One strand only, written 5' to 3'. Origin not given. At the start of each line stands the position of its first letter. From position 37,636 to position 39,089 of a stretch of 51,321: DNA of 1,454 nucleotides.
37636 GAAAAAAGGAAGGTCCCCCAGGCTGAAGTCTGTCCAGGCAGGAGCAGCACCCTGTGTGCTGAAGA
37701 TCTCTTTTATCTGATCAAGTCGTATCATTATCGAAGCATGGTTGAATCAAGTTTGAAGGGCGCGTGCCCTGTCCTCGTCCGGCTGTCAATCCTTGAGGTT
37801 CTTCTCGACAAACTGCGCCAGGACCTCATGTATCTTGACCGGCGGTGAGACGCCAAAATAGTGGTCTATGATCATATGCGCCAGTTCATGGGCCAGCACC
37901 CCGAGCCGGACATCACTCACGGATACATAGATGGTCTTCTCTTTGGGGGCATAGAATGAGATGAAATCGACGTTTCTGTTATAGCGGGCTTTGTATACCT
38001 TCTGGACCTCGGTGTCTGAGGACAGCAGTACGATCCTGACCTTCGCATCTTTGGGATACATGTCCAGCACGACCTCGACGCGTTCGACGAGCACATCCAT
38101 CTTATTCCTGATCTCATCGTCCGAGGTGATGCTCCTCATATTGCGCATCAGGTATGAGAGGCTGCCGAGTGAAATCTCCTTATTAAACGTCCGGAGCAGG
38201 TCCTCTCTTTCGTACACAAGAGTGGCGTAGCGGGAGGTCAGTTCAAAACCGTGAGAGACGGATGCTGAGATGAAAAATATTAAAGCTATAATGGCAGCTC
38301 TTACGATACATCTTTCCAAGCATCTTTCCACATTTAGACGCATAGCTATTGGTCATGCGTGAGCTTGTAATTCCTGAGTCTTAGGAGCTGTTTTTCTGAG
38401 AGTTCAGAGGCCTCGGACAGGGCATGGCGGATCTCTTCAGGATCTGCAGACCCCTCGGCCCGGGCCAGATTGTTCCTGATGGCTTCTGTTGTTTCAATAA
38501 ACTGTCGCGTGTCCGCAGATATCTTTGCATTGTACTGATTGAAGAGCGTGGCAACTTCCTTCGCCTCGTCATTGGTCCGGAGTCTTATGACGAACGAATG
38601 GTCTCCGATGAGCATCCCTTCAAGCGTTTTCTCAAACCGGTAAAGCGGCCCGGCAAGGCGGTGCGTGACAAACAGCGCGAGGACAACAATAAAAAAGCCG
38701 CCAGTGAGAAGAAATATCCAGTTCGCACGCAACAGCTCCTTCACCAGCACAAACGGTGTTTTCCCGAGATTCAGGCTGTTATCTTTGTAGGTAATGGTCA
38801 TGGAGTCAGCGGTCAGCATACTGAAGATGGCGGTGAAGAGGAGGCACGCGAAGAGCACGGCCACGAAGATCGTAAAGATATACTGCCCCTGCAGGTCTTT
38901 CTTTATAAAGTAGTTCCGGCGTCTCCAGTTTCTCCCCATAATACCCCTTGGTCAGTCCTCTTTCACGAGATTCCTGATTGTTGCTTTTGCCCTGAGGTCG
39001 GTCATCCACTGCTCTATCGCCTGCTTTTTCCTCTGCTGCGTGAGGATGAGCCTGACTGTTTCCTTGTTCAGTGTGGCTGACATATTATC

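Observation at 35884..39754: Uncharacterised four-gene envelope operon (chaperone, HAMP protein, HExxH protein, MsbA/PglK-type ABC exporter) back-to-back with the export genes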

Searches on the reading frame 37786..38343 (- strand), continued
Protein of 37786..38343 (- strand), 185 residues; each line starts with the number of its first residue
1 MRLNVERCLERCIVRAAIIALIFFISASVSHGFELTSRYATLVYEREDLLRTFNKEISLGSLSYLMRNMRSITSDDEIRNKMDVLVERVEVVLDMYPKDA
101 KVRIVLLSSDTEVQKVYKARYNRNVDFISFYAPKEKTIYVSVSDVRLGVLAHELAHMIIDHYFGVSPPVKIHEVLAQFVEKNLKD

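Call 31: fold_search(model_id=the predicted structure, library=pdb)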
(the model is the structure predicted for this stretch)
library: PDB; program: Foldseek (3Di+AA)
matches with E <= 10: 419; with E <= 0.001: 0
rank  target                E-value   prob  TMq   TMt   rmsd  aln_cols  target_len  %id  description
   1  7zoc                  1.9e-03  1.00  0.35  0.19   7.5       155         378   10  Crystal structure of the peptidase domain of collagenase H from Clostridium histolyticum in complex with N-aryl-2-alkylm (released 2023-05-10)
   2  1oz9                  2.4e-03  1.00  0.40  0.50   7.9       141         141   11  Crystal structure of AQ_1354, a hypothetical protein from Aquifex aeolicus (released 2003-09-23)
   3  4ar8_A                2.7e-03  0.99  0.40  0.21   6.9       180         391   12  Crystal structure of the peptidase domain of collagenase T from Clostridium tetani complexed with the peptidic inhibit (released 2013-06-05)
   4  4ar8_B                2.7e-03  0.98  0.36  0.20   7.5       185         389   10  Crystal structure of the peptidase domain of collagenase T from Clostridium tetani complexed with the peptidic inhibit (released 2013-06-05)
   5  4ar9_A                3.1e-03  0.98  0.36  0.19   7.2       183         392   11  Crystal structure of the peptidase domain of collagenase T from Clostridium tetani at 1.69 angstrom resolution. (released 2013-06-05)
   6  1tvi_MODEL_1_A        7.9e-03  0.90  0.28  0.33   7.5       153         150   12  Solution structure of TM1509 from Thermotoga maritima: VT1, a NESGC target protein (released 2005-01-04)
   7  3cia_D                8.9e-03  0.99  0.36  0.13   4.0       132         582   11  Crystal structure of cold-aminopeptidase from Colwellia psychrerythraea (released 2008-07-01)
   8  6a8z_B                1.0e-02  0.96  0.29  0.14  10.6       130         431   13  Crystal structure of M1 zinc metallopeptidase from Deinococcus radiodurans (released 2019-07-17)
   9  7p7p_B                1.1e-02  0.94  0.31  0.08   5.0       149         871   11  Crystal structure of ERAP2 aminopeptidase in complex with phosphinic pseudotripeptide((1R)-1-Amino-3-phenylpropyl){(2S (released 2022-01-26)
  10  5j6s_B                1.4e-02  0.93  0.32  0.08   4.9       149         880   11  Crystal structure of Endoplasmic Reticulum Aminopeptidase 2 (ERAP2) in complex with a hydroxamic derivative ligand (released 2017-03-15)
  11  5cu5_A                1.6e-02  0.90  0.34  0.09   6.0       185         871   10  Crystal structure of ERAP2 without catalytic Zn(II) atom (released 2015-09-23)
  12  6u7g_A                1.6e-02  0.90  0.36  0.09   7.0       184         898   11  HCoV-229E RBD Class V in complex with human APN (released 2019-11-13)
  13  8jkt_A                1.6e-02  0.89  0.36  0.09   7.6       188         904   12  Crystal structure of feline aminopeptidase N ectodomain (released 2024-06-05)
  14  7vpq_E                1.8e-02  0.92  0.38  0.10   6.3       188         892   11  Structures of a deltacoronavirus spike protein bound to porcine and human receptors indicate the risk of virus adaptat (released 2022-03-16)
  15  1z1w                  1.8e-02  0.87  0.34  0.11   5.7       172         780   12  Crystal structures of the tricorn interacting facor F3 from Thermoplasma acidophilum, a zinc aminopeptidase in three dif (released 2005-05-31)
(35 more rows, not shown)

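Call 44: search_protein_representatives(alignment_id=A1)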
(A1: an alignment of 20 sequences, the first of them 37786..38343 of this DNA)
Query: 20 sequences, 177 profile positions. Proteins with E-value up to 0.001 (for the whole library): 781; up to 1e-10: 548; up to 1e-30: 74. The best 150 are listed.
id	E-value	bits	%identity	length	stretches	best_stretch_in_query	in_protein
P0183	2.9e-64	232.3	-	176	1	6-175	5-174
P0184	2.1e-58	213.2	-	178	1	1-175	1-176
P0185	1.4e-57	210.5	-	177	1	4-177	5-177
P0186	3.5e-57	209.2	-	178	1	7-177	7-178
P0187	2.5e-55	203.2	-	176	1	9-175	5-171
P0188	1.6e-54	200.6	-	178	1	2-175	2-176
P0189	1.7e-54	200.5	-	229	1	22-175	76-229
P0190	4.8e-53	195.8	-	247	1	15-175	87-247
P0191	1.0e-52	194.7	-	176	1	12-177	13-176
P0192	1.7e-52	194.0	-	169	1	12-177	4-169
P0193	7.8e-52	191.8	-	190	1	7-175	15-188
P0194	1.1e-51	191.3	-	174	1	9-175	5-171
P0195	1.2e-51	191.3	-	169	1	2-175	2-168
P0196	4.2e-51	189.5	-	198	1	8-177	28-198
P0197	9.1e-51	188.4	-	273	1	21-177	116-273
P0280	6.5e-28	113.9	-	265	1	22-177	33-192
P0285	1.4e-27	112.9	-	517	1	25-177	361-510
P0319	1.4e-25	106.4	-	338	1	9-175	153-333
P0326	2.6e-25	105.4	-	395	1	63-177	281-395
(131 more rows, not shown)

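Call 46: search_protein_families(library=pfam, proteins=[P0285, P0326, P0319, P0280], max_evalue=0.01)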
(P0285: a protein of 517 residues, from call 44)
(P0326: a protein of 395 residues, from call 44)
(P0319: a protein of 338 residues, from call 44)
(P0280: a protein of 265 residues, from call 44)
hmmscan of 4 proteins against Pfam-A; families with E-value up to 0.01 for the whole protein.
P0285 (517 aa): 2 families
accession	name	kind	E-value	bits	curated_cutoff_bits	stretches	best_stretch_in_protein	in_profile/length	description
PF05569.17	Peptidase_M56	-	2.3e-30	106.3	31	1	26-308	18-296/296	BlaR1 peptidase M56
PF01435.24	Peptidase_M48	-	1e-09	38.9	20.3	1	187-232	48-96/186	Peptidase family M48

P0326 (395 aa): 5 families
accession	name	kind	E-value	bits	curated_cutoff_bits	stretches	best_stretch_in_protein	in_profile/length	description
PF00672.30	HAMP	-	4.5e-06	27.3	25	1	97-145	2-50/53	HAMP domain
PF07264.17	EI24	-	0.00025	21.7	32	1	26-142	14-122/199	Sulfate transporter CysZ/Etoposide-induced protein 2.4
PF06160.17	EzrA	-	0.0018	17.1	39.6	1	80-200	2-125/557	Septation ring formation regulator, EzrA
PF03600.22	CitMHS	-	0.0049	16.4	31.9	1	29-239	121-240/336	Citrate transporter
PF11368.13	DUF3169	-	0.0055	16.8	31.6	0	27-111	4-85/250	Protein of unknown function (DUF3169)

P0319 (338 aa): 1 family
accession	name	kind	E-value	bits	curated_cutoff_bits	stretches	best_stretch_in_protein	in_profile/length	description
PF00216.26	Bac_DNA_binding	-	1.3e-05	25.8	22.4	1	17-64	40-87/90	Bacterial DNA-binding protein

P0280 (265 aa): 0 families

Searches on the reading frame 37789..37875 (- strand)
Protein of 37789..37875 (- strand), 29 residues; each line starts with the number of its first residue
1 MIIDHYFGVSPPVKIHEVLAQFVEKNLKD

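Call 38: find_related_loci(query=A2, collection=metagenome_contigs, flank=10000)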
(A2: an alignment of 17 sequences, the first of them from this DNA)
Query A2 (29 aa) in metagenome_contigs; peptide patterns used: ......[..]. (x = any residue, [..] = any of these).
152 stretches matched a pattern; 51 encode a relative of the query (tblastn E <= 1e-3); 51 distinct loci.
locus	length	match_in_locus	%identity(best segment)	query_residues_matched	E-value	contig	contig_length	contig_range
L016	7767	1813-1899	90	1-29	2e-14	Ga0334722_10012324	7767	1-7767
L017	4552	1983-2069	79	1-29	2e-13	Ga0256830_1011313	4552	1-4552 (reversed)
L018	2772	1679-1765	79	1-29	3e-13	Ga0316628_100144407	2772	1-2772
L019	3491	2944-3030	83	1-29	4e-13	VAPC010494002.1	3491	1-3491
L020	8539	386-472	83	1-29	6e-13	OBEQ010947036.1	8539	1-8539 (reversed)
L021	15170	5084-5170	83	1-29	7e-13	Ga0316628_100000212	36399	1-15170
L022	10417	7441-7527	79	1-29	7e-13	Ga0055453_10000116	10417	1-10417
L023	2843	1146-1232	79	1-29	1e-12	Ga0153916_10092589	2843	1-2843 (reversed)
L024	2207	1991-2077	79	1-29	2e-12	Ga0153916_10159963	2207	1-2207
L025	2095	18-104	79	1-29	7e-12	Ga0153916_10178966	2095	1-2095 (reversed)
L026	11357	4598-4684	69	1-29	1e-11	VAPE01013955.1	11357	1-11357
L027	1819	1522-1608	69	1-29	2e-11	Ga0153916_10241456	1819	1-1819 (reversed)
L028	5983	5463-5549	69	1-29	2e-10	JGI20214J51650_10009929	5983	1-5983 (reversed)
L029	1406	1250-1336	66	1-29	2e-10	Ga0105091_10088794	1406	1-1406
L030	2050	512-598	69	1-29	2e-10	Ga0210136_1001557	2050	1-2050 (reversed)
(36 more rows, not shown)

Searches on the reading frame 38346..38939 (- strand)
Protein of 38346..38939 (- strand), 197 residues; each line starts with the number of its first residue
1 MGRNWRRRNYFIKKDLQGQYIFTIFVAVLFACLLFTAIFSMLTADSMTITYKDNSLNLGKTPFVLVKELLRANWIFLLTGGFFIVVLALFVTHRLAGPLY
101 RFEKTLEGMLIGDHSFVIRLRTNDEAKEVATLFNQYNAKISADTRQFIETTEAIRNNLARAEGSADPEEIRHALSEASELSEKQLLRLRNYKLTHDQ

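Call 3: search_protein_families(library=pfam, proteins=[window:38346-38939:-], max_evalue=0.1)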
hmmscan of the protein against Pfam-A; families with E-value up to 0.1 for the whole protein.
window:38346-38939:- (197 aa): 0 families

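Call 4: search_protein_families(library=ncbifam, proteins=[window:38346-38939:-], max_evalue=0.1)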
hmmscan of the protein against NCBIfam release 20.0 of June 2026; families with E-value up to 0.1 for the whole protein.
window:38346-38939:- (197 aa): 6 families
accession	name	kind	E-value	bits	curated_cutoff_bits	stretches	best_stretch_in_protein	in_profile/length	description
NF058645.1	MCPCtpMPsAe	equivalog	1.8e-05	23.7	900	1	83-158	217-294/558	methyl-accepting chemotaxis protein CtpM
NF038263.1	prot_phos_SiaA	equivalog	0.0027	16.3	700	1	70-162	309-401/658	biofilm regulation protein phosphatase SiaA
NF033092.0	HK_WalK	equivalog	0.0048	15.5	725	1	84-144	190-250/594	cell wall metabolism sensor histidine kinase WalK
TIGR02123.1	TRAP_fused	subfamily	0.016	13.9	320.65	1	17-97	278-354/615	TRAP transporter fused permease subunit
NF012163.2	BaeS_SmeS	equivalog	0.033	13.1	500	1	70-142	163-235/457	sensor histidine kinase efflux regulator BaeS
NF045903.1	CuHisKinLciSLeg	equivalog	0.045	13.2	700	1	28-139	19-128/357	copper-responsive two-component system sensor histidine kinase LciS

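Call 29: find_homologous_proteins(query=window:38346-38939:-)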
Query window:38346-38939:- (197 aa): 62 proteins with E <= 0.001 among 197 candidates.
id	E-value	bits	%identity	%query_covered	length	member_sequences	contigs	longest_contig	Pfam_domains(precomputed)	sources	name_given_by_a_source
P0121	3.5e-124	429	100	100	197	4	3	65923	-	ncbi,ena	-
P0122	2.8e-76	273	65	100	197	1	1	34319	-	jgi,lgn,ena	-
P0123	1.1e-74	268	64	99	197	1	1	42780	-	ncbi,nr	ncbi:MAG: chemotaxis protein [Thermodesulfovibrio sp.]|nr:chemotaxis protein [Thermodesulfovibrio sp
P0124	2.3e-74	267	63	100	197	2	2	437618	-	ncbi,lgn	-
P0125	5.2e-72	259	61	99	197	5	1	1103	-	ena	-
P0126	3.8e-68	247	59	100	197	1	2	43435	-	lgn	-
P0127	1.2e-65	238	61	92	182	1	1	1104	-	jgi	jgi:methyl-accepting chemotaxis protein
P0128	3.2e-55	204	49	99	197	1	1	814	-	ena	-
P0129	7.4e-55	203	49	99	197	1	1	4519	-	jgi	jgi:methyl-accepting chemotaxis protein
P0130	1.2e-54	203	49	100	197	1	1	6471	-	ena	-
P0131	1.9e-54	202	45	96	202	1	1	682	-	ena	-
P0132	8.6e-54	200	50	100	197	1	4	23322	-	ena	-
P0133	1.1e-53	199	49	100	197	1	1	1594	-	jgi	jgi:methyl-accepting chemotaxis protein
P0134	1.3e-53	199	52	90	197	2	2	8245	-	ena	-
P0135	1.6e-53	199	54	92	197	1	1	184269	-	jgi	jgi:methyl-accepting chemotaxis protein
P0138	6.8e-52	194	50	100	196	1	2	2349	PF00672.31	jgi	-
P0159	9.8e-37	144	39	96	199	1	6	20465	PF00672.31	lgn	-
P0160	1.3e-36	144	39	96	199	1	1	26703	PF00672.31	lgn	-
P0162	1.6e-33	134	36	98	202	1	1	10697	PF00672.31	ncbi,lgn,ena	-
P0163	2.9e-33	133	38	91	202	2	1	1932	PF00672.31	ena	-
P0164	1.3e-31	128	37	89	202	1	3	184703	PF00672.31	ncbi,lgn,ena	-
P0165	3.1e-23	100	31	90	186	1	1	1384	PF00672.31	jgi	jgi:methyl-accepting chemotaxis protein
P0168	2.8e-16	78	29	90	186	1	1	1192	PF00672.31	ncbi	-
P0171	2.1e-15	75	31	69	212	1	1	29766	PF00672.31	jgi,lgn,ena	-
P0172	6.9e-15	73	31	86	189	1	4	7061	PF00672.31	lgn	-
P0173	2.0e-14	72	33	69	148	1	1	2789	PF00672.31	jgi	-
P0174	2.8e-14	71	27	90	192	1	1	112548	PF00672.31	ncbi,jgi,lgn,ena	ncbi:MAG: methyl-accepting chemotaxis protein [Candidatus Omnitrophota bacterium]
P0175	3.3e-14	71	34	66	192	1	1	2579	PF00672.31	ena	-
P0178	1.7e-13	68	30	91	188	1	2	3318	PF00672.31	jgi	jgi:methyl-accepting chemotaxis protein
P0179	6.7e-13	67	30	83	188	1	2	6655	PF00672.31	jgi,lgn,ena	-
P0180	2.1e-12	65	30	97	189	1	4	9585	PF00672.31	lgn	-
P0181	1.4e-11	62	30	97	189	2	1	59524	PF00672.31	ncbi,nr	ncbi:MAG: methyl-accepting chemotaxis protein [Candidatus Omnitrophica bacterium]|nr:methyl-acceptin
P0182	8.5e-11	60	36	65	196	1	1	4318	PF00672.31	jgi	-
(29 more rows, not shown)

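Call 30: find_encoding_contigs(protein=P0121, flank=1000, max_places=3)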
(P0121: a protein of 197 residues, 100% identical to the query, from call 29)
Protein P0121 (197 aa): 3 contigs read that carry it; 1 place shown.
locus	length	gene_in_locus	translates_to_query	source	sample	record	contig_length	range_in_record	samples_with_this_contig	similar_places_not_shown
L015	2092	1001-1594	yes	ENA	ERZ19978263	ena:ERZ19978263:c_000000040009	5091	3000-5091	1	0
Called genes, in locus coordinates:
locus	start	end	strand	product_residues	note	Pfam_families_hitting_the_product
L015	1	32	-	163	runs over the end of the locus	-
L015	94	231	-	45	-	-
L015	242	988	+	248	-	PF13145:Rotamase_2 (weak)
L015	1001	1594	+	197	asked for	-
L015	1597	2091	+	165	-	?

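Call 67: search_protein_families(library=pfam, alignment_id=A4, max_evalue=0.01)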
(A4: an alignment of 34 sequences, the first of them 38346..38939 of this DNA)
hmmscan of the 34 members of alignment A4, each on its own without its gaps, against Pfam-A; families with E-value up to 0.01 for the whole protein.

A. member 1, window:38346-38939:- (197 aa): 0 families

B. families by the number of members that match (of 34 scanned): 10 families
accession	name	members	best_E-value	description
PF00672.30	HAMP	20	7.7e-10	HAMP domain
PF18947.5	HAMP_2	6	0.00073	HAMP domain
PF14010.12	PEPcase_2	2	0.00089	Phosphoenolpyruvate carboxylase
PF11368.13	DUF3169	2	0.002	Protein of unknown function (DUF3169)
PF03600.22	CitMHS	2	0.004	Citrate transporter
PF18822.6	CdvA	1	0.00025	CdvA-like coiled-coil domain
PF03773.19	ArsP_1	1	0.004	Predicted permease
PF20990.2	DUF2207_C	1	0.0047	Predicted membrane protein (DUF2207) C-terminal domain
PF11821.13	ActD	1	0.0048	Alternative complex III, ActD subunit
PF10157.14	BORCS6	1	0.0096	BLOC-1-related complex sub-unit 6 C-terminal helix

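Call 80: predict_structure(alignment_id=A4)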
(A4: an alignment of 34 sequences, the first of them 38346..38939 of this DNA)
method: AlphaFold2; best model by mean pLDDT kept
length: 197 residues; sequences in the alignment: 34
mean_pLDDT: 83.1   pTM: 0.56
mean pLDDT of the five models: 83.1, 81.5, 79.1, 78.3, 77.6
residues with pLDDT >= 90: 60; 70-90: 120; 50-70: 10; < 50: 7
segments of 3 or more residues with pLDDT < 50: none
pLDDT, mean of each block of 10 residues (from residue 1): 49 66 83 84 80 76 78 78 83 80 87 87 84 93 94 96 94 96 92 79
secondary structure, 60 per line:
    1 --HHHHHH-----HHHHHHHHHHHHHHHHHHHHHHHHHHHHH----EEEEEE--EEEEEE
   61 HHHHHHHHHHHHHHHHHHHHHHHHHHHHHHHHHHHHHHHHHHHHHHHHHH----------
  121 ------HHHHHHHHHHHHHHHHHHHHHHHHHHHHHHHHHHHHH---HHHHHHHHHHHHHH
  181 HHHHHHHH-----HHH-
elements in order: H3-8 H14-42 E47-52 E55-60 H61-110 H127-163 H167-188

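Call 84: fold_search(model_id=the predicted structure, library=pdb)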
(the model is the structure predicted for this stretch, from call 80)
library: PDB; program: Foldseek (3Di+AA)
matches with E <= 10: 177; with E <= 0.001: 0
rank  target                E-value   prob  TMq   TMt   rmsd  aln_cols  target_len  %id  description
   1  9a5d_A                6.6e-02  0.99  0.37  0.14   9.2       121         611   17  Integrative model of WALK-YYCH by crosslinking MS and deep learning (released 2024-09-18)
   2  9mn2_B                5.7e-01  0.57  0.34  0.41   9.0       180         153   10  Crystal Structure of the B6C Region of the Group B Streptococcus Beta Antigen C Protein (released 2025-08-27)
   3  9mn2_A                5.7e-01  0.51  0.31  0.38   9.6       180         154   10  Crystal Structure of the B6C Region of the Group B Streptococcus Beta Antigen C Protein (released 2025-08-27)
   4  8wi3                  1.1e+00  0.08  0.21  0.06  27.6       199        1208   12  ND-hMRP5-inward open (released 2024-07-03)
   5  9isi                  1.2e+00  0.54  0.31  0.18  14.4       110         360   11  Structure of human C3aR in apo state (released 2025-04-23)
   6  6gxn_v                1.4e+00  0.47  0.30  0.18  11.3       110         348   19  Cryo-EM structure of an E. coli 70S ribosome in complex with RF3-GDPCP, RF1(GAQ) and Pint-tRNA (State III) (released 2018-08-15)
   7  6n63                  1.6e+00  0.14  0.22  0.29  29.9       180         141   12  Crystal structure of an Iron binding protein (released 2019-07-17)
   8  5l89_A                1.8e+00  0.96  0.25  0.52   1.3        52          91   21  Crystal structure of Rhodospirillum rubrum Rru_A0973 mutant E32A (released 2016-08-31)
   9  3hap                  1.9e+00  0.05  0.16  0.14  32.3       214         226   14  Crystal structure of bacteriorhodopsin mutant L111A crystallized from bicelles (released 2009-09-22)
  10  5v54_B                2.0e+00  0.10  0.15  0.08  18.9       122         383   16  Crystal structure of 5-HT1B receptor in complex with methiothepin (released 2018-02-07)
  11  8abq_B                2.2e+00  0.06  0.18  0.17  14.5       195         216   13  Structure of the SNX1-SNX5 complex, Pt derivative (released 2023-06-21)
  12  3har                  2.2e+00  0.05  0.17  0.16  31.0       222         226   14  Crystal structure of bacteriorhodopsin mutant I148V crystallized from bicelles (released 2009-09-22)
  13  5l89_X                2.3e+00  0.92  0.26  0.56   1.3        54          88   20  Crystal structure of Rhodospirillum rubrum Rru_A0973 mutant E32A (released 2016-08-31)
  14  5n5f_B                2.4e+00  0.93  0.27  0.55   1.1        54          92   18  Crystal structure of Haliangium ochraceum encapsulated ferritin (released 2018-01-24)
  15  5l89_H                2.4e+00  0.92  0.25  0.53   1.3        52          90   21  Crystal structure of Rhodospirillum rubrum Rru_A0973 mutant E32A (released 2016-08-31)
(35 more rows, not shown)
